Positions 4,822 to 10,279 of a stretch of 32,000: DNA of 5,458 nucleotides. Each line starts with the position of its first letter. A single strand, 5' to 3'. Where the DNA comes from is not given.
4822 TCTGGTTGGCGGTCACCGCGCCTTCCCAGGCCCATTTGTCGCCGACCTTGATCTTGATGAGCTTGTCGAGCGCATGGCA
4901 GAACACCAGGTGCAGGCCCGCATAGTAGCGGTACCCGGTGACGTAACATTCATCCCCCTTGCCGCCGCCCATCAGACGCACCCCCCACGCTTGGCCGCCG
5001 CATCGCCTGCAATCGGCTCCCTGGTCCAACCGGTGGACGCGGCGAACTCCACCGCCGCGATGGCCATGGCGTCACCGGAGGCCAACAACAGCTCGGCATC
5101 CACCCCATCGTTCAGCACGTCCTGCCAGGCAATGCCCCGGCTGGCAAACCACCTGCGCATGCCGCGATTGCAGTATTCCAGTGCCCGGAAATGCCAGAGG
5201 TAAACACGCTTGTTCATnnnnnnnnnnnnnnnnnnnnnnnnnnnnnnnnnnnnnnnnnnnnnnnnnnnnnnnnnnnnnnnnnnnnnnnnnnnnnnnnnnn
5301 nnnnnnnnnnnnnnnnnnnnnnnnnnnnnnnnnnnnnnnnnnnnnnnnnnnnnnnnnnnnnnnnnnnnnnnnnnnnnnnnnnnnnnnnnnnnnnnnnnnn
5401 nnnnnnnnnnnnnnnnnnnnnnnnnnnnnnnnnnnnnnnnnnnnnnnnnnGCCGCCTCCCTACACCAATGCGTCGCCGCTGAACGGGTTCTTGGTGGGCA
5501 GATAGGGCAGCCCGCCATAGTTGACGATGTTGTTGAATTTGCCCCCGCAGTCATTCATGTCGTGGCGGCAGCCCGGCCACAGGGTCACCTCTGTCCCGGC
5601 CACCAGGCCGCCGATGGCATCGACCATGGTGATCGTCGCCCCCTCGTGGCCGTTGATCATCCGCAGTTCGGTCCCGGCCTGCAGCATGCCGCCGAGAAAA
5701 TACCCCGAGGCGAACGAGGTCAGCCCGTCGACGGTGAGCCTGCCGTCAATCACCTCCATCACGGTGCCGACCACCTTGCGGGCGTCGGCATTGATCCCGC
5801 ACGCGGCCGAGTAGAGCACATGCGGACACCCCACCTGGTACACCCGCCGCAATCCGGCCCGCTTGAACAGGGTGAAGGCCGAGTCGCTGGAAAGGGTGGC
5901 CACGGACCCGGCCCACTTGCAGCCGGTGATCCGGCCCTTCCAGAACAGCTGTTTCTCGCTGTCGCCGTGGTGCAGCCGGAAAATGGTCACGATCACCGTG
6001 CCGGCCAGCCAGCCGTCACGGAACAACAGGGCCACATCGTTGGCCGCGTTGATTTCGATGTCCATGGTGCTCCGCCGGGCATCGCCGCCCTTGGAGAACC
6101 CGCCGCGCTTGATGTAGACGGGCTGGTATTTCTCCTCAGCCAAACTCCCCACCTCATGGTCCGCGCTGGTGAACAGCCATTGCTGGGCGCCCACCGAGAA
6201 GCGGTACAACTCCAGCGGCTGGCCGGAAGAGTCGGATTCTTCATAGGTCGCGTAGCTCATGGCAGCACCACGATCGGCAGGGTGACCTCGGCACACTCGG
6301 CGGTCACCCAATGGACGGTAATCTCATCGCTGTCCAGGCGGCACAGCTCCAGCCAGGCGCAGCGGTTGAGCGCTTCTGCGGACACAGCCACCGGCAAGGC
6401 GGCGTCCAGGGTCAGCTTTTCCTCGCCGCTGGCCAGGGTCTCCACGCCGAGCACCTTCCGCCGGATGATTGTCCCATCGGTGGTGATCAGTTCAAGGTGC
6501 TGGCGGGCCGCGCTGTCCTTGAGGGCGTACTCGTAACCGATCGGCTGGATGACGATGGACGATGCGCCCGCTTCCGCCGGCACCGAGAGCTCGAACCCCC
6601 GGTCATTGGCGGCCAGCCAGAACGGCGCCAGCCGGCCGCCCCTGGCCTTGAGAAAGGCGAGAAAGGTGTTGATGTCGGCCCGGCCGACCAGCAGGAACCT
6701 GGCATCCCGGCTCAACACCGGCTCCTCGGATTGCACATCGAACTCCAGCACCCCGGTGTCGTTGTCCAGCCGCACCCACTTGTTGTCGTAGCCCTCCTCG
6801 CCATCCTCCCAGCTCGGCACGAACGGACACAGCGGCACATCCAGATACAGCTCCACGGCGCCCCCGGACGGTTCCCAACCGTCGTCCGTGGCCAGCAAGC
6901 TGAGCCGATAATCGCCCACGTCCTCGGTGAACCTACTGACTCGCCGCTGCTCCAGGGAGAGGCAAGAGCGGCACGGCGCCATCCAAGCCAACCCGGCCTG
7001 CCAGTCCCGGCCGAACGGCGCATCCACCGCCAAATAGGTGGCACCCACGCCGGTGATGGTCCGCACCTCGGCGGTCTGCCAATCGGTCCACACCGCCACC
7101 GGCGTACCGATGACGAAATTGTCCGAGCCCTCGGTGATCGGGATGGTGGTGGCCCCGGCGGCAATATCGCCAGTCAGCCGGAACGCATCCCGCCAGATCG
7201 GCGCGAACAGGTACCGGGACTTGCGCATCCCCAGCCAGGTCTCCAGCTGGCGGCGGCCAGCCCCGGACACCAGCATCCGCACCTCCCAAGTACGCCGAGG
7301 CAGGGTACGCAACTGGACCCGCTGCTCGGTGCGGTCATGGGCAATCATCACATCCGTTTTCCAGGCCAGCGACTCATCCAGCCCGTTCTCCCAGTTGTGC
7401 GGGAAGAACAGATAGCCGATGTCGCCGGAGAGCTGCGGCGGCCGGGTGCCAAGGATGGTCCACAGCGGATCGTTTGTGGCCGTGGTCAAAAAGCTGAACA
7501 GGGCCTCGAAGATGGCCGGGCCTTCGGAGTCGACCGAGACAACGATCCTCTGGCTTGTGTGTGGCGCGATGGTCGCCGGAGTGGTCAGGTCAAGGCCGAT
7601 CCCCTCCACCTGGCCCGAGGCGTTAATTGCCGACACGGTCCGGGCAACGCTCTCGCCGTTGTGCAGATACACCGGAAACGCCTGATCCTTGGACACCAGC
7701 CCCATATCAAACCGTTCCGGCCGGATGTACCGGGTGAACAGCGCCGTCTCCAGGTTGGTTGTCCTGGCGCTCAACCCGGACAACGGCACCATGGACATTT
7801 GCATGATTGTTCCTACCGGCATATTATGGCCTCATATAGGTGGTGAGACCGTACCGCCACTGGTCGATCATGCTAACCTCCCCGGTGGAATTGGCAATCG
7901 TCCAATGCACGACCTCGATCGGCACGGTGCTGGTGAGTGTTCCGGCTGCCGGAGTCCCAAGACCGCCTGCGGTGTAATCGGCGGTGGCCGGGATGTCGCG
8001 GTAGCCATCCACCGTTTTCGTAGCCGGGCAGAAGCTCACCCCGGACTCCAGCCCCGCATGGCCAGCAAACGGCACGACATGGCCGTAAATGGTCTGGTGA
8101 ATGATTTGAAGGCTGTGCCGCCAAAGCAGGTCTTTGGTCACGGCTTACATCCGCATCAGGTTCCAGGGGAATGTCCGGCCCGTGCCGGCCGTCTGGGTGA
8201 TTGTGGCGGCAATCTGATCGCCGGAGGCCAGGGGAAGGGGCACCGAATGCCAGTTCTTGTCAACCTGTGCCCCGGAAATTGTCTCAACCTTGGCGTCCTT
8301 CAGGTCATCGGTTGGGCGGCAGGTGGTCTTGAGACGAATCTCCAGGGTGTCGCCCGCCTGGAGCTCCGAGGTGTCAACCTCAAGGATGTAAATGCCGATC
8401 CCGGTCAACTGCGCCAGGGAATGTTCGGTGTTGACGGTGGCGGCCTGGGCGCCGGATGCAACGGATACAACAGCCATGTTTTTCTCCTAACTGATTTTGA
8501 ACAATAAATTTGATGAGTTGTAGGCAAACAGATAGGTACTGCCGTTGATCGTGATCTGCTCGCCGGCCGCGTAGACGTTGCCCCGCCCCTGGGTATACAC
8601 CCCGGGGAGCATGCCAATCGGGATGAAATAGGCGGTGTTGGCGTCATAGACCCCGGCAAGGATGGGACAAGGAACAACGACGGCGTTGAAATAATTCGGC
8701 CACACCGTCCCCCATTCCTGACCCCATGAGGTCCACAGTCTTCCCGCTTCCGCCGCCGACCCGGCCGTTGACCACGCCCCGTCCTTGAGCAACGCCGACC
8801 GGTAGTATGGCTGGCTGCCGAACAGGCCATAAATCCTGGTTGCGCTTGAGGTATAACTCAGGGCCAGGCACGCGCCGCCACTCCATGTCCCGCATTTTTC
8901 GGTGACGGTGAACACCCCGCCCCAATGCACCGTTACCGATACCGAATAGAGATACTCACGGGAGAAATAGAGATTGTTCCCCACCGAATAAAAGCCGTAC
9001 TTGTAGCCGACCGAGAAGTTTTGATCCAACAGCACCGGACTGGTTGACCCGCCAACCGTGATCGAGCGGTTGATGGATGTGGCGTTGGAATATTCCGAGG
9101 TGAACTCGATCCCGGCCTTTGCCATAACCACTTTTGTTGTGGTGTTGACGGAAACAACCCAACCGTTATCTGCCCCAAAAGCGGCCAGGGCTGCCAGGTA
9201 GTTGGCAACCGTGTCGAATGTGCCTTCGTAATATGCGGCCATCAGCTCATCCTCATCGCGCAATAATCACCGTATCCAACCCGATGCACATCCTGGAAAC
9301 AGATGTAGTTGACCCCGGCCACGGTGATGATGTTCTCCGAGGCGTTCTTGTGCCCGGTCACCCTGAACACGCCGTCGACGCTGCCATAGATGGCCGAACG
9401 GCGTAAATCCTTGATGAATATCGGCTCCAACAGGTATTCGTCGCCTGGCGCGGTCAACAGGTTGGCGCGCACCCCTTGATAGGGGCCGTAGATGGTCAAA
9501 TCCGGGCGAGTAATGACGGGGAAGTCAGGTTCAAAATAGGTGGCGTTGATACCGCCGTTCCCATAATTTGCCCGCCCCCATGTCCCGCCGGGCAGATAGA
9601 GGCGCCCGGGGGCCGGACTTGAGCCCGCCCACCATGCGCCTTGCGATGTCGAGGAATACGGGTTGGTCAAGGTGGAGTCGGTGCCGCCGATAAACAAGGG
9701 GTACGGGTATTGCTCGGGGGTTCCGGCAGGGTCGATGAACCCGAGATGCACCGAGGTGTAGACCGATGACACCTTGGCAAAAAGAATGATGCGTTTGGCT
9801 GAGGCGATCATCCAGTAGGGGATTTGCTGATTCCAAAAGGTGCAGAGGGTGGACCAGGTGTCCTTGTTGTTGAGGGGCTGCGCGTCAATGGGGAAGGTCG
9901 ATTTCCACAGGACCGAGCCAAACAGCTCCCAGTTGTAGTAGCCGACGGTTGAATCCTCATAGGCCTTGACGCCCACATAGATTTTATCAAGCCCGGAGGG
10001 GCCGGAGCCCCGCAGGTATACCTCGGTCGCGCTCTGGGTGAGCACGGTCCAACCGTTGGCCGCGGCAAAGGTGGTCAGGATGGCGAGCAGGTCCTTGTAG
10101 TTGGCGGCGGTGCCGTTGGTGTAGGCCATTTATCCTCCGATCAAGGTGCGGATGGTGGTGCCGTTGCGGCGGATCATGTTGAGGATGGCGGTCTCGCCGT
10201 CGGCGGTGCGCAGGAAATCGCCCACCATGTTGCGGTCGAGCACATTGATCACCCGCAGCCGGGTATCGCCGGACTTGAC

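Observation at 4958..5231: J-like tail-tip gene interrupted by a 265-bp insert flanked by 9-bp direct repeats and carrying a translationally coupled 81-aa ORF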

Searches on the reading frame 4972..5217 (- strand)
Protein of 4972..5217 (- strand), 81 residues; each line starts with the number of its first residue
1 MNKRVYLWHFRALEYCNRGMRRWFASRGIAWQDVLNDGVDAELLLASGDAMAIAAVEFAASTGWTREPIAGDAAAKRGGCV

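Call 7: search_protein_families(library=pfam, proteins=[window:4972-5217:-], max_evalue=1)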
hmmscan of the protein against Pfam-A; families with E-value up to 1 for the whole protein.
window:4972-5217:- (81 aa): 0 families

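Call 8: search_protein_families(library=phrogs, proteins=[window:4972-5217:-], max_evalue=0.1)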
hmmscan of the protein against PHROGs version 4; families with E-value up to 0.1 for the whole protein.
window:4972-5217:- (81 aa): 2 families
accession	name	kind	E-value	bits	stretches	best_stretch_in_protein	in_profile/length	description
phrog_1196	-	tail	7.7e-21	75.7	1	3-60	59-116/128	tail assembly chaperone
phrog_38050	-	unknown function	0.036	15.5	1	39-67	45-73/116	-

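Call 10: search_dna_similar(query=window:4972-5217:-, collection=phages, mode=protein, max_evalue=0.001, max_rows=40)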
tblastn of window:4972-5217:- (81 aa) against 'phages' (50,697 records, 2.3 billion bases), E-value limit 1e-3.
Records with a match: 300; places in all: 300; records where one place covers at least 80% of the query: 3.
Best place of each record, by identity: <60% 300.
By first word of the organism name: Pseudomonas 214; Xanthomonas 23; Vibrio 15; Stenotrophomonas 12; Bordetella 9; Providencia 8; Variovorax 5; Aeromonas 3; Achromobacter 2; Erythrobacter 2; and 6 more.
By host as written in the record: Pseudomonas aeruginosa 67; - 47; Pseudomonas aeruginosa PA14 43; Pseudomonas aeruginosa PAO1 25; Bordetella bronchiseptica ATCC 10580 9; Xanthomonas arboricola pv. juglandis IVIA 1317-1a 8; Providencia rettgeri B0142 5; Xanthomonas translucens pv. translucens (DSM 18974) 4; and 60 more.
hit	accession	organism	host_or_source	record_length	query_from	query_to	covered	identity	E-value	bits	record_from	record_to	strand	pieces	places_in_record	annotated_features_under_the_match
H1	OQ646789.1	Pseudomonas phage PA_LZ02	Pseudomonas aeruginosa PAO1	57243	5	59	68%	52.6%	2e-6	49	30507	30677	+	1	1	hypothetical protein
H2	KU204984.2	Pseudomonas phage AAT-1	Pseudomonas aeruginosa PA14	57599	5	59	68%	52.6%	2e-6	49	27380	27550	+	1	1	hypothetical protein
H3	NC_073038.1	Pseudomonas phage AAT-1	Pseudomonas aeruginosa PA14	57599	5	59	68%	52.6%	2e-6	49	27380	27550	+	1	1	hypothetical protein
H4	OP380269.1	Pseudomonas phage phiH1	Pseudomonas aeruginosa PA14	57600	5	59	68%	52.6%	2e-6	49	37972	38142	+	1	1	hypothetical protein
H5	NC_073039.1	Pseudomonas phage phiH1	Pseudomonas aeruginosa PA14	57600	5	59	68%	52.6%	2e-6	49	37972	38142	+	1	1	hypothetical protein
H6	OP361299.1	Pseudomonas phage phiH2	Pseudomonas sp. PA14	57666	5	59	68%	52.6%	2e-6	49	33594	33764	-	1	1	hypothetical protein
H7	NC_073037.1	Pseudomonas phage phiH2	Pseudomonas sp. PA14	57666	5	59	68%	52.6%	2e-6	49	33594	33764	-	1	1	hypothetical protein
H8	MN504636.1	Pseudomonas phage Quinobequin-P09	Pseudomonas aeruginosa UCBPP-PA14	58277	5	59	68%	50.9%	2e-8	55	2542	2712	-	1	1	hypothetical protein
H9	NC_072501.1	Pseudomonas phage Quinobequin-P09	Pseudomonas aeruginosa UCBPP-PA14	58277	5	59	68%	50.9%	2e-8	55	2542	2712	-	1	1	hypothetical protein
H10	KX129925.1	Pseudomonas phage NP1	-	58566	5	59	68%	50.9%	2e-8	55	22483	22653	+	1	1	hypothetical protein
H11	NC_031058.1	Pseudomonas phage NP1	-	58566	5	59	68%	50.9%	2e-8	55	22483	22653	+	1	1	tail assembly chaperone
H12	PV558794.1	Variovorax phage VPv62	Variovorax paradoxus DSM 645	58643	5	59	68%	50.9%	2e-8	55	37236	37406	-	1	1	record has no annotation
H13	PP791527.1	Pseudomonas phage BL5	Pseudomonas aeruginosa PA14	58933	5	59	68%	50.9%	2e-8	55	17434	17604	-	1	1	tail assembly chaperone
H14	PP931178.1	Pseudomonas phage PAB2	Pseudomonas aeruginosa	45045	5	59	68%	50.9%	2e-8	54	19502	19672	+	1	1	tail assembly chaperone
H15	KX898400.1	Pseudomonas phage JG054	Pseudomonas aeruginosa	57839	5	59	68%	50.9%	2e-8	54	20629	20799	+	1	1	hypothetical protein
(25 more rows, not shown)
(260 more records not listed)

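Call 35: search_solved_structures(query=window:4972-5217:-, max_evalue=10)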
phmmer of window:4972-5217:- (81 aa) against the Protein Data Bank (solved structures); distinct sequences matched with E-value up to 10: 2.
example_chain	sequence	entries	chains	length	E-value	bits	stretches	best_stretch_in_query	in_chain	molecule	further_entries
2vg2_A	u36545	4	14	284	0.33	14.5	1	20-65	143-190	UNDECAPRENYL PYROPHOSPHATE SYNTHETASE | Decaprenyl diphosphate synthase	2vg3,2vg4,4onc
6ime_A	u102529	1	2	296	0.37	14.3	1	20-65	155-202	Decaprenyl diphosphate synthase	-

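Call 62: find_homologous_proteins(query=window:4975-5217:-, max_evalue=0.001)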
Query window:4975-5217:- (81 aa): 3 proteins with E <= 0.001 among 20 candidates.
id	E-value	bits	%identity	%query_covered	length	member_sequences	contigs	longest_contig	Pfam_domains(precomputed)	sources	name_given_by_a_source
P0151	4.0e-47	175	98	100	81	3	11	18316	-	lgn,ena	-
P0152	1.5e-18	84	61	96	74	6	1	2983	-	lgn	-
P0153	2.3e-14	71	49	95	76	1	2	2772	-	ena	-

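Call 69: predict_structure(alignment_id=A4)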
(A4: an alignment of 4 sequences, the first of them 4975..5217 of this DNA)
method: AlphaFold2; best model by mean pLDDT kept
length: 81 residues; sequences in the alignment: 4
mean_pLDDT: 86.8   pTM: 0.77
mean pLDDT of the five models: 86.8, 86.0, 86.0, 85.7, 83.7
residues with pLDDT >= 90: 60; 70-90: 8; 50-70: 7; < 50: 6
segments of 3 or more residues with pLDDT < 50: 74-76
pLDDT, mean of each block of 10 residues (from residue 1): 89 90 94 94 95 96 87 52 46
secondary structure, 60 per line:
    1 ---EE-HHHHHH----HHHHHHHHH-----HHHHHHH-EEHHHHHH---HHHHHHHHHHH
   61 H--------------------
elements in order: H7-12 H17-25 H31-37 H41-46 H50-61

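Call 72: fold_search(model_id=the predicted structure, library=viral)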
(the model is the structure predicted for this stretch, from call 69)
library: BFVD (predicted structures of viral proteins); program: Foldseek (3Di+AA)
matches with E <= 10: 24; with E <= 0.001: 4
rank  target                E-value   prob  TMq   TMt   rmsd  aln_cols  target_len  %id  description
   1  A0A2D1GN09            1.6e-04  1.00  0.69  0.88   1.1        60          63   40  (no name in the UniProt tables at hand)
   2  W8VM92                1.8e-04  1.00  0.68  0.83   1.3        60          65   35  (no name in the UniProt tables at hand)
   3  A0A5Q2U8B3            3.3e-04  1.00  0.72  0.77   0.9        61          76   30  Uncharacterized protein [Bacteriophage Phobos]
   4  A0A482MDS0            7.1e-04  1.00  0.69  0.85   1.1        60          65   25  (no name in the UniProt tables at hand)
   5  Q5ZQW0                1.1e-03  1.00  0.71  0.40   2.6        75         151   27  Uncharacterized protein [Pseudomonas phage B3]
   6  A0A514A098            7.8e-03  1.00  0.63  0.47   1.3        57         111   37  Uncharacterized protein [Aeromonas phage LAh_7]
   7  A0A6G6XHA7            1.1e-02  1.00  0.70  0.81   1.4        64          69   26  Uncharacterized protein [Pseudomonas phage vB_Pae-SS2019XI]
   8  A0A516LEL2            1.5e-02  1.00  0.61  0.69   1.6        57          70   19  (no name in the UniProt tables at hand)
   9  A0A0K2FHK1            2.2e-02  1.00  0.65  0.81   1.5        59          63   14  Uncharacterized protein [Achromobacter phage phiAxp-2]
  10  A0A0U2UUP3            2.3e-02  1.00  0.57  0.61   2.6        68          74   31  Uncharacterized protein [Pseudomonas phage SM1]
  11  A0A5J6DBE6            2.5e-02  1.00  0.66  0.74   1.7        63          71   27  Uncharacterized protein [Erwinia phage pEp_SNUABM_08]
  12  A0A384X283            3.9e-02  1.00  0.62  0.62   2.7        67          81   24  (no name in the UniProt tables at hand)
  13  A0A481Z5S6            3.4e+00  0.04  0.22  0.14  10.0        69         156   14  Uncharacterized protein [Pithovirus LCPAC103]
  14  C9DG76                3.9e+00  0.03  0.26  0.22   7.4        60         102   22  Uncharacterized protein [Delftia phage PhiW-14]
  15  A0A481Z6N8            4.1e+00  0.06  0.27  0.38   6.6        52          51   15  Ankyrin repeat protein (Fragment) [Pithovirus LCPAC302]
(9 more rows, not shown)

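Call 74: fold_search(model_id=the predicted structure, library=pdb)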
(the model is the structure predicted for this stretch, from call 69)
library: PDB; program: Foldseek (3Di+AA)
matches with E <= 10: 2; with E <= 0.001: 0
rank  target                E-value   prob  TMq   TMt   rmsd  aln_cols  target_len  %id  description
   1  6v0m_A                5.4e+00  0.08  0.35  0.38   4.3        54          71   18  Sterile alpha-motif from apoptosis signal-regulating kinase 3 (released 2020-04-01)
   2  9m7y_G                6.1e+00  0.06  0.29  0.30   9.4        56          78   18  Cryo-EM structure of gp79-dependent RNAP promoter open complex (released 2025-09-03)

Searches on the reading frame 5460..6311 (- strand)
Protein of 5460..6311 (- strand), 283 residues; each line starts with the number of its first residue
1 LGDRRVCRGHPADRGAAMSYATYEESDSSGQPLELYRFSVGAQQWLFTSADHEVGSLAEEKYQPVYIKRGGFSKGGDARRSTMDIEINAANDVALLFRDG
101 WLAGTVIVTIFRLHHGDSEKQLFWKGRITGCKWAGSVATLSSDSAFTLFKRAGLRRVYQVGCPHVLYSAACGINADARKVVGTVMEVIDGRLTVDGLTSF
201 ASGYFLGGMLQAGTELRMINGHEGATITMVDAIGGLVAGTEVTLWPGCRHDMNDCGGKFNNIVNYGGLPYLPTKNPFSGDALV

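Call 66: search_protein_families(library=pfam, proteins=[window:5460-6311:-], max_evalue=0.01)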
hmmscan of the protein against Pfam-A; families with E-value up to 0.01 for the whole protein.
window:5460-6311:- (283 aa): 2 families
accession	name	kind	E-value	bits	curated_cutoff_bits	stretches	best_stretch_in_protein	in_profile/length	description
PF09356.15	Phage_BR0599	-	3.1e-13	50.3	22.9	1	204-274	2-79/80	Phage conserved hypothetical protein BR0599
PF09931.15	Phage_phiJL001_Gp84_N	-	4.1e-06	27.5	26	1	45-174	29-160/160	Baseplate hub protein, N-terminal attachment domain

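Call 89: search_protein_families(library=phrogs, proteins=[window:5460-6311:-], max_evalue=0.00001)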
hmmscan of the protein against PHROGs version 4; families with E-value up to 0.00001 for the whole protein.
window:5460-6311:- (283 aa): 4 families
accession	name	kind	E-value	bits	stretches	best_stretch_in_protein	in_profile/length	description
phrog_778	-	tail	9.1e-68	229.7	1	18-280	1-272/287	tail assembly protein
phrog_15205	-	tail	1.4e-49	169.9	1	27-283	206-467/467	tail assembly protein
phrog_28246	-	tail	5.9e-25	89.2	1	150-281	2-138/140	tail assembly protein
phrog_35248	-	unknown function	8.7e-10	39.7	1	18-119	1-101/120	-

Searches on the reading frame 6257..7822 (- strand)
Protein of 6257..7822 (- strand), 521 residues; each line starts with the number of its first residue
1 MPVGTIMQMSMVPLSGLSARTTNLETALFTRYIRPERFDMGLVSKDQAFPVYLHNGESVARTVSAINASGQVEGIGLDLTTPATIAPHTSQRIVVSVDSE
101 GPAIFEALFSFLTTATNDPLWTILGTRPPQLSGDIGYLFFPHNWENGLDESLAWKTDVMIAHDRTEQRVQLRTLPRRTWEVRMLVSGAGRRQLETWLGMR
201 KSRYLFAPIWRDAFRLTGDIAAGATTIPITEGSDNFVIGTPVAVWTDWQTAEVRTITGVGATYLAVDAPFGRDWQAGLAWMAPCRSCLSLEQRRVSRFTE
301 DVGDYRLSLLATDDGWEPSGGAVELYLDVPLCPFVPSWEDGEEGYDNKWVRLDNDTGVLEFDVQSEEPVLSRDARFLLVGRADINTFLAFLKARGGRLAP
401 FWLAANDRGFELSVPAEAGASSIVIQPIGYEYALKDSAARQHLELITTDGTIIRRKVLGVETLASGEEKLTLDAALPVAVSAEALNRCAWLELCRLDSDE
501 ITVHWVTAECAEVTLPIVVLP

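Call 66: search_protein_families(library=pfam, proteins=[window:6257-7822:-], max_evalue=0.01)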
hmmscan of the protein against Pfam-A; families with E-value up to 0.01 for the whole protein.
window:6257-7822:- (521 aa): 0 families

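Call 89: search_protein_families(library=phrogs, proteins=[window:6257-7822:-], max_evalue=0.00001)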
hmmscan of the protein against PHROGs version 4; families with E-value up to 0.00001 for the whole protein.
window:6257-7822:- (521 aa): 2 families
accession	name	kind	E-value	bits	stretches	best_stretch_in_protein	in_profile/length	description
phrog_1082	-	tail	5e-96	323.5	1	29-521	407-895/1061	tail assembly protein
phrog_37552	-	tail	9.1e-10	39.6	1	352-504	22-170/189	tail protein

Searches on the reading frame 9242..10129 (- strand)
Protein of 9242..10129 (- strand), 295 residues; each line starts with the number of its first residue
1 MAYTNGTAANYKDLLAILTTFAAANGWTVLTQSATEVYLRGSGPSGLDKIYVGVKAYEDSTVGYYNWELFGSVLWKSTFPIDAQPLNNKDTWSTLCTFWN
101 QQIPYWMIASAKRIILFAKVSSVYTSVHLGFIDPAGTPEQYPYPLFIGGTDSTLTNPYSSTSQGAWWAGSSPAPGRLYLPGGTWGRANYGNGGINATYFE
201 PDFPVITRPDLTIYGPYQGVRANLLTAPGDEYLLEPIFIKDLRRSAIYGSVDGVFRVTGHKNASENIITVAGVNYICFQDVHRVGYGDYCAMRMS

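Call 66: search_protein_families(library=pfam, proteins=[window:9242-10129:-], max_evalue=0.01)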
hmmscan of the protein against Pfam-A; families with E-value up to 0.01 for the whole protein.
window:9242-10129:- (295 aa): 0 families

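Call 89: search_protein_families(library=phrogs, proteins=[window:9242-10129:-], max_evalue=0.00001)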
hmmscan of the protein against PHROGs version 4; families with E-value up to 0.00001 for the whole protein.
window:9242-10129:- (295 aa): 2 families
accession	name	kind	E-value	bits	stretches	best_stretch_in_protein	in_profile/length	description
phrog_687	-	head and packaging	8.3e-58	197.6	1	1-294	161-466/469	structural protein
phrog_36425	-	unknown function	1e-19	72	1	35-150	53-171/183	-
